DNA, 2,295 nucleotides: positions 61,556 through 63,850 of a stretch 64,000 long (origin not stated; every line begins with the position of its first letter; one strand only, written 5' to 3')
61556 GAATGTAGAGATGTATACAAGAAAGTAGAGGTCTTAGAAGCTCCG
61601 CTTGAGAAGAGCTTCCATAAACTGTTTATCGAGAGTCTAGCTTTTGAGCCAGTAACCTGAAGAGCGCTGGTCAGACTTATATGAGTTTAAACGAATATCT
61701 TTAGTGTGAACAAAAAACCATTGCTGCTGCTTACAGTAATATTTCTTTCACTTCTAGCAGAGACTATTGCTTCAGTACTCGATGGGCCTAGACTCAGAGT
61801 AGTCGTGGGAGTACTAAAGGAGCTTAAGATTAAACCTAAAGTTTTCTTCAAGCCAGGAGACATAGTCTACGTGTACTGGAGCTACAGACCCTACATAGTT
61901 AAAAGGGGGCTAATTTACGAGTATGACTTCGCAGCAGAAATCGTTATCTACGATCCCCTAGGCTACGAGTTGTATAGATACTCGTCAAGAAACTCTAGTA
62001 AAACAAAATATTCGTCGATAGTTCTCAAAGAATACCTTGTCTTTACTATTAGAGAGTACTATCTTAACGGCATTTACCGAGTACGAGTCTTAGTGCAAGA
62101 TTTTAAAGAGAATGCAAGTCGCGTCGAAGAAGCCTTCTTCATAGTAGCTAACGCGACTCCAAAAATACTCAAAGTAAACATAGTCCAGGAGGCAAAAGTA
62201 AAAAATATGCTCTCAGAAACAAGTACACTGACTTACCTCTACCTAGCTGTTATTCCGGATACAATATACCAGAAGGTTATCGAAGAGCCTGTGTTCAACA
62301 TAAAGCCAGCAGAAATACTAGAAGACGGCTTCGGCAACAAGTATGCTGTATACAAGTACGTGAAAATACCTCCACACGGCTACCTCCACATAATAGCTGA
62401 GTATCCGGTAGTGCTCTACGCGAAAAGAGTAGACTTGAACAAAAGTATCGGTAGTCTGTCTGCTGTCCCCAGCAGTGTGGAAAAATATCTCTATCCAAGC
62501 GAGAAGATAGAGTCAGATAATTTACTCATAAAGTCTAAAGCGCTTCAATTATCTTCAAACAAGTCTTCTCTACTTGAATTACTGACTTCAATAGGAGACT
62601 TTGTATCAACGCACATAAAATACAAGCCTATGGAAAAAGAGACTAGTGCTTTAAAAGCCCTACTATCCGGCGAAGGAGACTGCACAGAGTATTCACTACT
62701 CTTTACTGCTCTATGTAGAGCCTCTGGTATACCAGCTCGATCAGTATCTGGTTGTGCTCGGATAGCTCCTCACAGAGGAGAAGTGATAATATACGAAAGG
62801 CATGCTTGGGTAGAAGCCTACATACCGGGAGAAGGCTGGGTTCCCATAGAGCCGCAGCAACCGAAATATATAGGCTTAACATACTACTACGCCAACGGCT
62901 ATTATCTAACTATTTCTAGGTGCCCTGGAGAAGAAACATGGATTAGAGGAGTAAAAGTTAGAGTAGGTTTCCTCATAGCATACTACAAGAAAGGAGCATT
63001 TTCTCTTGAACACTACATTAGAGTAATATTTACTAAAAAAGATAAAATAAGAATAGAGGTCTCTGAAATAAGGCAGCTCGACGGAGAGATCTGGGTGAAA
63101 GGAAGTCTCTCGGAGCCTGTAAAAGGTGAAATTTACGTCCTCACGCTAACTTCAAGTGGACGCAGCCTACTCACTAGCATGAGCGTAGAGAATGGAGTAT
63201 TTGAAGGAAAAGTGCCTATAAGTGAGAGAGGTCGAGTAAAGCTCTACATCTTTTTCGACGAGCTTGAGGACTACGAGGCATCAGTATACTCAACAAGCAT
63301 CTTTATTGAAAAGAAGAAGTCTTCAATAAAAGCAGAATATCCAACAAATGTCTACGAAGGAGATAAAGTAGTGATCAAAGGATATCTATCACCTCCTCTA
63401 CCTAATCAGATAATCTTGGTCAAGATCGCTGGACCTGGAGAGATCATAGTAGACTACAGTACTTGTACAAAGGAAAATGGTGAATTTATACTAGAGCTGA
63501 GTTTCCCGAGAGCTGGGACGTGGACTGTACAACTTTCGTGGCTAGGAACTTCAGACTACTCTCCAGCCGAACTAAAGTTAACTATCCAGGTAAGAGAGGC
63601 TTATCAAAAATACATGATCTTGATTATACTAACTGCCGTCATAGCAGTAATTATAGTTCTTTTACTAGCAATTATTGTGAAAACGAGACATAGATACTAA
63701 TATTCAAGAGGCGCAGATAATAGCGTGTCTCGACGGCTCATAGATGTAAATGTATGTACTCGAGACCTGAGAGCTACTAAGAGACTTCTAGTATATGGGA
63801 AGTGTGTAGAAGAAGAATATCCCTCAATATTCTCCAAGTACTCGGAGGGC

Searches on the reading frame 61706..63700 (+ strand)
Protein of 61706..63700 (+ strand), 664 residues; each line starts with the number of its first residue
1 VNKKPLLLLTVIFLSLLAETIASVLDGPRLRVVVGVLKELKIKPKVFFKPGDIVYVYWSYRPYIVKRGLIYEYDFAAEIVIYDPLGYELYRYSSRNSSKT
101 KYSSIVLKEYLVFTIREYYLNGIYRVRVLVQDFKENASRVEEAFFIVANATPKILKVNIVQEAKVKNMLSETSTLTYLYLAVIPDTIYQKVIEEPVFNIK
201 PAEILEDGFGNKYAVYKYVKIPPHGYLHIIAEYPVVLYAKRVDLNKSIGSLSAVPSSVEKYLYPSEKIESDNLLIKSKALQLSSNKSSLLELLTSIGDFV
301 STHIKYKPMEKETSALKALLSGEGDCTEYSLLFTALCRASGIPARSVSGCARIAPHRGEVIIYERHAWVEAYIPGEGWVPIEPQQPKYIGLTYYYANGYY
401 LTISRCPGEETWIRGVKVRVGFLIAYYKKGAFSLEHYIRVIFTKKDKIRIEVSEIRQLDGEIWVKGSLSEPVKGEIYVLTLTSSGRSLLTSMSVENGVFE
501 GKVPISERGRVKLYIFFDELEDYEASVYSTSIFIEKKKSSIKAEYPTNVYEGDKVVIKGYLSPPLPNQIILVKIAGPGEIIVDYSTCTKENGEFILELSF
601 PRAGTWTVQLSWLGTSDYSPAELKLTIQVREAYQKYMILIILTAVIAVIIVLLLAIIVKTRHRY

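Call 58: search_protein_families(library=pfam, proteins=[window:61706-63700:+], max_evalue=0.001)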
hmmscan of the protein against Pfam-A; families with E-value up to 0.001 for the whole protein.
window:61706-63700:+ (664 aa): 1 family
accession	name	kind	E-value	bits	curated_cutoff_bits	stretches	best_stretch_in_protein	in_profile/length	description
PF01841.26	Transglut_core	-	1.5e-21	77.2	23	1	280-383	5-108/108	Transglutaminase-like superfamily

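Call 60: find_encoding_contigs(protein=window:61706-63700:+, flank=10000, max_places=1)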
Protein window:61706-63700:+ (664 aa): 4 contigs read that carry it; 1 place shown.
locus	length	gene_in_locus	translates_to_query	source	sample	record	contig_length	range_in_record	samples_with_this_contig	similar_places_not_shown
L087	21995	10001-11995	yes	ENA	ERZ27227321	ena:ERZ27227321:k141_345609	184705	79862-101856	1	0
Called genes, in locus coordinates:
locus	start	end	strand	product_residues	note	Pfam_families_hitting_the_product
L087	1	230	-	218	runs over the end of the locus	PF12705:PDDEXK_1, PF01930:Cas_Cas4 (weak)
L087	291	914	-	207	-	PF01558:POR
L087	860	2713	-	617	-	PF01855:POR_N, PF02775:TPP_enzyme_C, PF00037:Fer4 (weak)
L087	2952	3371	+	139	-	-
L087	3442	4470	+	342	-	PF00586:AIRS, PF02769:AIRS_C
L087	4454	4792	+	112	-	PF01978:TrmB, PF13730:HTH_36 (weak), PF01325:Fe_dep_repress (faint), PF12802:MarR_2 (weak), PF00392:GntR (faint)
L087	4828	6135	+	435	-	PF04734:Ceramidase_alk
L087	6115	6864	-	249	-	PF01522:Polysacc_deac_1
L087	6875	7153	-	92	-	-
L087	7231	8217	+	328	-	PF01208:URO-D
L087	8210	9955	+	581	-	PF00111:Fer2, PF17651:Raco_middle, PF14574:RACo_C_ter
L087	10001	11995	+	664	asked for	PF01841:Transglut_core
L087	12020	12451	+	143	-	PF27217:AF_0155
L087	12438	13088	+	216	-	PF02545:Maf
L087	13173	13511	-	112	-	-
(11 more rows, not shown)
